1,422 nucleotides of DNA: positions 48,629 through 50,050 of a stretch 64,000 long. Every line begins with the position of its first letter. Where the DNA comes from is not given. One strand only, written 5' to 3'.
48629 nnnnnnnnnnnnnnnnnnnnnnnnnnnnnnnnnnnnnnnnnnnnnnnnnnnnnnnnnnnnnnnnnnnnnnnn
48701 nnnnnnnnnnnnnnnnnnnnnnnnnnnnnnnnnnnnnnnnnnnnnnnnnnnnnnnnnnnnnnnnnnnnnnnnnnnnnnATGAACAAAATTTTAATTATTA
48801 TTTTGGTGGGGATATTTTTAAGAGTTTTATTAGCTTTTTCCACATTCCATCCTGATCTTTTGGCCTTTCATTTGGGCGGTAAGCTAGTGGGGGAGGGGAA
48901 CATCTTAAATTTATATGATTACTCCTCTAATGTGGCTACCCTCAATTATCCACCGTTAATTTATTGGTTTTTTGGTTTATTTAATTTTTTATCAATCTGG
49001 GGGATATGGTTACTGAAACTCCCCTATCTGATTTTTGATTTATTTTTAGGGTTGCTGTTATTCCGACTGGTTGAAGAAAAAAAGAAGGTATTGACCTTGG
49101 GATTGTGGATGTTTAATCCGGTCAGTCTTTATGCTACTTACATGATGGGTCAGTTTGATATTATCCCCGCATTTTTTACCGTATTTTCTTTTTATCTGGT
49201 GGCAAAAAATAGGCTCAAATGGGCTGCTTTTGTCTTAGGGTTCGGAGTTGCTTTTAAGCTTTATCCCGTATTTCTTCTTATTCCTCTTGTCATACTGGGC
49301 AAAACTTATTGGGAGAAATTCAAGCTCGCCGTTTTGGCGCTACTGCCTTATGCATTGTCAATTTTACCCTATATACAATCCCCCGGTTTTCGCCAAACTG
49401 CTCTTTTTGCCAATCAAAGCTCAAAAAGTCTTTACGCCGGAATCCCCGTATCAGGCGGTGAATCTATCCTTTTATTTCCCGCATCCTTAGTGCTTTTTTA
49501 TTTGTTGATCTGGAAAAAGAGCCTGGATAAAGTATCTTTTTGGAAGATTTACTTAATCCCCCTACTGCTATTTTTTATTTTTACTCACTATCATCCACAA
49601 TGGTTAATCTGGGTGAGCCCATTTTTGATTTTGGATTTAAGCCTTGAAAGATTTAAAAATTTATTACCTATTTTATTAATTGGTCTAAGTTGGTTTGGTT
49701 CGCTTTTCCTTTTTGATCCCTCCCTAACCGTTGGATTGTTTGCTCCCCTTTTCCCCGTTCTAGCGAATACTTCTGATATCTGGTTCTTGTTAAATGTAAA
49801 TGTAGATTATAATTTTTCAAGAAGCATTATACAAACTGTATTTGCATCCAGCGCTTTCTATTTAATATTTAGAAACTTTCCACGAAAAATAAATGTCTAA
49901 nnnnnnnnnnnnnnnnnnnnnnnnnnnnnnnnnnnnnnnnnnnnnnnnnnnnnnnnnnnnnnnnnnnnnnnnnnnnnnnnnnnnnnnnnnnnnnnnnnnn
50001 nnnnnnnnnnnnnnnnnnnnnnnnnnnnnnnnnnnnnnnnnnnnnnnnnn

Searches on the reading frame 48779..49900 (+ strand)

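Call 23: search_protein_families(library=pfam, proteins=[window:48779-49900:+], max_evalue=0.001)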
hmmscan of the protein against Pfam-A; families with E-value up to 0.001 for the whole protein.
window:48779-49900:+ (373 aa): 2 families
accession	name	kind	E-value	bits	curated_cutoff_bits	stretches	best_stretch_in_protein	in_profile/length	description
PF05007.19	Mannosyl_trans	-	4.3e-07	30.5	23.4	1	124-180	5-61/259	Mannosyltransferase (PIG-M)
PF09594.16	GT87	-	4.9e-06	26.9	25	1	57-198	3-147/237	Glycosyltransferase family 87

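Call 91: search_protein_families(library=pfam, proteins=[window:48779-49900:+], max_evalue=0.01)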
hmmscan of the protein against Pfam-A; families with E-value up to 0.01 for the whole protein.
window:48779-49900:+ (373 aa): 2 families
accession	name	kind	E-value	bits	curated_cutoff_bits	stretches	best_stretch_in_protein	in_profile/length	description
PF05007.19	Mannosyl_trans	-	4.3e-07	30.5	23.4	1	124-180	5-61/259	Mannosyltransferase (PIG-M)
PF09594.16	GT87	-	4.9e-06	26.9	25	1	57-198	3-147/237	Glycosyltransferase family 87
